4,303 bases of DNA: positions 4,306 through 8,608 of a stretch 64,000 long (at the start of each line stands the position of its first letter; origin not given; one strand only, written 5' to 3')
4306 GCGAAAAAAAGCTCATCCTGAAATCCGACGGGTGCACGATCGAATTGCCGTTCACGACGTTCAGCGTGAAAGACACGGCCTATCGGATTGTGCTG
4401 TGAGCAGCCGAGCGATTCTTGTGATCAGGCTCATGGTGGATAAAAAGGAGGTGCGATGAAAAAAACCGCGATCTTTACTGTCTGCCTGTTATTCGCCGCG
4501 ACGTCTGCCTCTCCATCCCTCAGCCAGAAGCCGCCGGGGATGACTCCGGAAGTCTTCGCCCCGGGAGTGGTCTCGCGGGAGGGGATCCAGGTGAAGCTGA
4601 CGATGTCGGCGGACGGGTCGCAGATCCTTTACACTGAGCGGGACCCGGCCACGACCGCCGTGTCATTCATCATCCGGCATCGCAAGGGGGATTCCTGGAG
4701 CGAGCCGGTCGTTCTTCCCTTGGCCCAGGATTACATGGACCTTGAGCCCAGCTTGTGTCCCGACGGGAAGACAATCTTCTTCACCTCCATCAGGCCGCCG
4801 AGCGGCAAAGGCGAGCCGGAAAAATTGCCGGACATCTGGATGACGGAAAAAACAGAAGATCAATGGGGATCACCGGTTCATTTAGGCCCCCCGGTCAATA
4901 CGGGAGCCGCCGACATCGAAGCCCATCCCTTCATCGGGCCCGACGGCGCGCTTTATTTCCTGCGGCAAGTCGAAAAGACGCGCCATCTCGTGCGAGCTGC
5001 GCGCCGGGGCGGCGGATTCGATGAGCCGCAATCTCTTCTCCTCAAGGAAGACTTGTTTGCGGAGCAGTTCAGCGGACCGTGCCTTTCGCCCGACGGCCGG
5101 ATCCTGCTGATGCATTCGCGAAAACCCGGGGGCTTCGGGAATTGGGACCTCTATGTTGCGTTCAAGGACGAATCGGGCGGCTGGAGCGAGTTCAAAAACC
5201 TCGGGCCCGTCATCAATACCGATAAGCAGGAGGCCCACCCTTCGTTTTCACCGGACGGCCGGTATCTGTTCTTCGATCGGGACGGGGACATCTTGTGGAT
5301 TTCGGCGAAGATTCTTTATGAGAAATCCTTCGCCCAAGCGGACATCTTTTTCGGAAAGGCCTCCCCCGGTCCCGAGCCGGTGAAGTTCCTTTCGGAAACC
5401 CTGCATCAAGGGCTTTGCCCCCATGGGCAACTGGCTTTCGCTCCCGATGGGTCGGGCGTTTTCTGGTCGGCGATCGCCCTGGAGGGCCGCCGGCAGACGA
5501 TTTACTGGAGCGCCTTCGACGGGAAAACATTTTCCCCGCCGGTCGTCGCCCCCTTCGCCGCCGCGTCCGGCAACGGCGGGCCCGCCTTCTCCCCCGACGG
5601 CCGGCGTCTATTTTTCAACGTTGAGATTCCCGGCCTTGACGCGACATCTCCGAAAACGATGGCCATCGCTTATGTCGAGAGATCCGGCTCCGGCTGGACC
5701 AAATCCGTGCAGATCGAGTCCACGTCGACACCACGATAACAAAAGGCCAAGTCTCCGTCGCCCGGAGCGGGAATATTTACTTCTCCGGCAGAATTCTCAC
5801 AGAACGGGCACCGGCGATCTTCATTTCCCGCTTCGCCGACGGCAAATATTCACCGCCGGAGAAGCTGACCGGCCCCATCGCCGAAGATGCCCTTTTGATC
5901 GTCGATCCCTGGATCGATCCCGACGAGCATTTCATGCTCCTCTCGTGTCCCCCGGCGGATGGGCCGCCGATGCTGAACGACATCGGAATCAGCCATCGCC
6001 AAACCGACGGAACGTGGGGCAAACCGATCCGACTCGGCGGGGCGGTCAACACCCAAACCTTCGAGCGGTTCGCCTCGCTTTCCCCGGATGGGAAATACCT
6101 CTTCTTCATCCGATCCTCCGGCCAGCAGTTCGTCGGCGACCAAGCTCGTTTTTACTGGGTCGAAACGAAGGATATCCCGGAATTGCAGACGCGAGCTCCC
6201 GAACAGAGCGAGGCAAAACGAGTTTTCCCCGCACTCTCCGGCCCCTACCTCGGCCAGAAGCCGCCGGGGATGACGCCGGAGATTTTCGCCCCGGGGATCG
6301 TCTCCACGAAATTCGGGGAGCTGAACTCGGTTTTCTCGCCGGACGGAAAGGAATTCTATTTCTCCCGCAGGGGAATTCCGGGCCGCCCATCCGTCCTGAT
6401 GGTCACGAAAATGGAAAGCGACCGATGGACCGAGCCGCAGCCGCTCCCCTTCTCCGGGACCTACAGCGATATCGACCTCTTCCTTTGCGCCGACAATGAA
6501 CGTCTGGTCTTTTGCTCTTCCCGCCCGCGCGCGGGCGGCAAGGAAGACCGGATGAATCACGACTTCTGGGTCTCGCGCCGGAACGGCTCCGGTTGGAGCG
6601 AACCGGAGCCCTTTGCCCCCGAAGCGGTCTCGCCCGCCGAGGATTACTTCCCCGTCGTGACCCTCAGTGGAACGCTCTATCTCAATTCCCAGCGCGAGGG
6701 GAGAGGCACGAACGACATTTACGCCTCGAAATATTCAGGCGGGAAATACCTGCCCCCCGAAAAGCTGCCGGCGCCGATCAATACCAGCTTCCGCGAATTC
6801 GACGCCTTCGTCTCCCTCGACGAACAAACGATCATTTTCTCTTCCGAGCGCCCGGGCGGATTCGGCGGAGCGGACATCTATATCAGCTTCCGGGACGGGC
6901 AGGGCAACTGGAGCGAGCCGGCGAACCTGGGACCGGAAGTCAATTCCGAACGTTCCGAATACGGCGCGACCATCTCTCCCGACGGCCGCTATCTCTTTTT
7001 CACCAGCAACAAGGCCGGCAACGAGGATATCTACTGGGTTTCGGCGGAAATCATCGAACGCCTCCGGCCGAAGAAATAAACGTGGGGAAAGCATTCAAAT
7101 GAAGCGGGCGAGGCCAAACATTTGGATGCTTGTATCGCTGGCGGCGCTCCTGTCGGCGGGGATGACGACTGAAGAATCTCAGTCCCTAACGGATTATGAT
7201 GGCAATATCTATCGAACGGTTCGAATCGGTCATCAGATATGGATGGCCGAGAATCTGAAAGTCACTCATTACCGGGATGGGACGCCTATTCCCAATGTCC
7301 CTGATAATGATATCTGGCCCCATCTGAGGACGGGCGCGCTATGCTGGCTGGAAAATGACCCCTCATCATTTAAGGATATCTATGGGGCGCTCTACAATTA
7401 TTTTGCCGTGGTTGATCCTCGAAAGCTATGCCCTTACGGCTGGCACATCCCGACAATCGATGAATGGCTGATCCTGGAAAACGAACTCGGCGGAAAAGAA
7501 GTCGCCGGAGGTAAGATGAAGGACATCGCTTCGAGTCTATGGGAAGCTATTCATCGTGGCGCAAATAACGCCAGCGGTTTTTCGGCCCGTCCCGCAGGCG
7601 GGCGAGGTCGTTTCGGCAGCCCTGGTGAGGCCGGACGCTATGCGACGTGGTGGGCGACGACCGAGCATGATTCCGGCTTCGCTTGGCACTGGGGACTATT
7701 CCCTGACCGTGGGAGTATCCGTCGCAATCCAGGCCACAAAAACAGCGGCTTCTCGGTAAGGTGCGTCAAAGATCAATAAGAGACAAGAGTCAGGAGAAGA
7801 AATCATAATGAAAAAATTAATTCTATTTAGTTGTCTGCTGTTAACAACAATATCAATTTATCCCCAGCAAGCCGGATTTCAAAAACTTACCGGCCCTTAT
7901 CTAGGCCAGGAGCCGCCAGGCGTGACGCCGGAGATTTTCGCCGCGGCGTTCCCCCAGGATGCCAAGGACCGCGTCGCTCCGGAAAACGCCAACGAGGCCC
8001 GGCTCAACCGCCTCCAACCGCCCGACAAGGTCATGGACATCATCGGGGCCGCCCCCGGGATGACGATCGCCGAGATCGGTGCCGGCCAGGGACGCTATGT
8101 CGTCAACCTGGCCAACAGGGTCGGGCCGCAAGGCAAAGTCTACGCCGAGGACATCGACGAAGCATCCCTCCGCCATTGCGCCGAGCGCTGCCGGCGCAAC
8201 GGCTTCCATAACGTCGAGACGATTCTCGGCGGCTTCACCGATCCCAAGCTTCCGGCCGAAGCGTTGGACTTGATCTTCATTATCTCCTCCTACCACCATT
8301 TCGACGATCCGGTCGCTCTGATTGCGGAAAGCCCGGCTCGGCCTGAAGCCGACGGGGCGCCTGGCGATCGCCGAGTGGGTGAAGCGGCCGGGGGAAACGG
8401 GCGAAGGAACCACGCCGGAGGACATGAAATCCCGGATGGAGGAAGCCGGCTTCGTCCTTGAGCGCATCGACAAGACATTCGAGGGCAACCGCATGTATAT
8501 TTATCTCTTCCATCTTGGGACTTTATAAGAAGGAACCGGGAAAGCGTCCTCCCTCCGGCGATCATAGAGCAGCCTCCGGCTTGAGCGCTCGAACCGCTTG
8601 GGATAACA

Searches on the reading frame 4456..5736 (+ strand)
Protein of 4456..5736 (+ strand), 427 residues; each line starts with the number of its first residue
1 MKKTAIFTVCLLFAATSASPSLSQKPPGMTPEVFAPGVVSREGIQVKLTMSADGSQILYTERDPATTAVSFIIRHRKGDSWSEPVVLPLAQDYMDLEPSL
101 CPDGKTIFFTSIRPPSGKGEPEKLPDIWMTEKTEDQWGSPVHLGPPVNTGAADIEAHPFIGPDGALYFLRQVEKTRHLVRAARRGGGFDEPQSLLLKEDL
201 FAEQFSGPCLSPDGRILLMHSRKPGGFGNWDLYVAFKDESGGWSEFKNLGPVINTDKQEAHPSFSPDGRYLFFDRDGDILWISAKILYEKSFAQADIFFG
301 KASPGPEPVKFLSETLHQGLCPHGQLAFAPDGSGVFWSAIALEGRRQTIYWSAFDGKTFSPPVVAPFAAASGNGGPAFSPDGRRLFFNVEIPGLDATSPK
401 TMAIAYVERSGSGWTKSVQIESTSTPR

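Call 13: search_protein_families(library=pfam, proteins=[window:4456-5736:+], max_evalue=0.001)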
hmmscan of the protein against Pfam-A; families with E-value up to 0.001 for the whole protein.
window:4456-5736:+ (427 aa): 1 family
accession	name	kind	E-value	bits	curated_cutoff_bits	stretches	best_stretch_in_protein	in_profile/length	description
PF07676.18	PD40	-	1.6e-26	92.1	20.9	3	249-275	1-27/38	WD40-like Beta Propeller Repeat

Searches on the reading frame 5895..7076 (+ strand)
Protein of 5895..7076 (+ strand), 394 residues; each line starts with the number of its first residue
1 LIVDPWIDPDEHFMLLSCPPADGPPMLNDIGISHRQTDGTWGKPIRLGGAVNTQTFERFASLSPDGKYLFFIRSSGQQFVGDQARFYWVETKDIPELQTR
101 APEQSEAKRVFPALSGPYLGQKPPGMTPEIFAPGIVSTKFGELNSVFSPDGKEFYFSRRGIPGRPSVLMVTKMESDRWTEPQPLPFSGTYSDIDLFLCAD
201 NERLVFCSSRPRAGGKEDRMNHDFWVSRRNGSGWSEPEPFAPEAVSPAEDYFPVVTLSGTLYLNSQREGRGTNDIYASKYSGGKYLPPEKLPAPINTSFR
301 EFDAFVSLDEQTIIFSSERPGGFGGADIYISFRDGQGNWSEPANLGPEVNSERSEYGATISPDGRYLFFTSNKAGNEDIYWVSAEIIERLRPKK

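Call 13: search_protein_families(library=pfam, proteins=[window:5895-7076:+], max_evalue=0.001)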
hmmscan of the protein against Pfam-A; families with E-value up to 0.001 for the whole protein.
window:5895-7076:+ (394 aa): 1 family
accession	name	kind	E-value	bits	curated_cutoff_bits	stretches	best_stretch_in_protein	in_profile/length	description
PF07676.18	PD40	-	6.8e-27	93.2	20.9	2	345-381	1-38/38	WD40-like Beta Propeller Repeat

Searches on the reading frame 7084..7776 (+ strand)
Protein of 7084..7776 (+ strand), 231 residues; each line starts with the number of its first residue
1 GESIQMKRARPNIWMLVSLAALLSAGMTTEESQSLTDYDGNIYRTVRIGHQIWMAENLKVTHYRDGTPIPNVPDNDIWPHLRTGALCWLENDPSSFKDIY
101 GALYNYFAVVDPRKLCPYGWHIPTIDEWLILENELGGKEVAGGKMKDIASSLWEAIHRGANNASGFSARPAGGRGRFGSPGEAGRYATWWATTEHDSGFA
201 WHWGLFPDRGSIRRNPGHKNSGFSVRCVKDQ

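Call 13: search_protein_families(library=pfam, proteins=[window:7084-7776:+], max_evalue=0.001)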
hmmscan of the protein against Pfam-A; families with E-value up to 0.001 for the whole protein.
window:7084-7776:+ (231 aa): 1 family
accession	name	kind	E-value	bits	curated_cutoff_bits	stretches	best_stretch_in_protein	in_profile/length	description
PF09603.15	Fib_succ_major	-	1.8e-42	146.2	33.9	1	46-229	1-187/187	Fibrobacter succinogenes major domain (Fib_succ_major)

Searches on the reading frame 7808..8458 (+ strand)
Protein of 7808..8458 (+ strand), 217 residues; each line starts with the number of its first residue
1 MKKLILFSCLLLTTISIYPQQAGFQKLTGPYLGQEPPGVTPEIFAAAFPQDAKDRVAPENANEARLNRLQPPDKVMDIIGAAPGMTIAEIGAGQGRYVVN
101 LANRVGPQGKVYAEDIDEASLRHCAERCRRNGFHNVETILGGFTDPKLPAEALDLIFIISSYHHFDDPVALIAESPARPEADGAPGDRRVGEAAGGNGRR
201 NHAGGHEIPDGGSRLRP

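Call 13: search_protein_families(library=pfam, proteins=[window:7808-8458:+], max_evalue=0.001)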
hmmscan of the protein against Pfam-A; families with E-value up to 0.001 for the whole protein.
window:7808-8458:+ (217 aa): 5 families
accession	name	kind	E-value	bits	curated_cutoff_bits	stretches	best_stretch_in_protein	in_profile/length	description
PF13847.12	Methyltransf_31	-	1.4e-13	51.2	27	1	83-172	3-94/145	Methyltransferase domain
PF13649.12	Methyltransf_25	-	4.4e-13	50.2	27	1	87-172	1-86/97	Methyltransferase domain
PF08241.18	Methyltransf_11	-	9.8e-11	42.6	21.2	1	89-174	2-82/95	Methyltransferase domain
PF08242.18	Methyltransf_12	-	3.3e-09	37.8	30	1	89-173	2-86/98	Methyltransferase domain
PF01209.24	Ubie_methyltran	-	3.1e-07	30.4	20.1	1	73-156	37-120/233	ubiE/COQ5 methyltransferase family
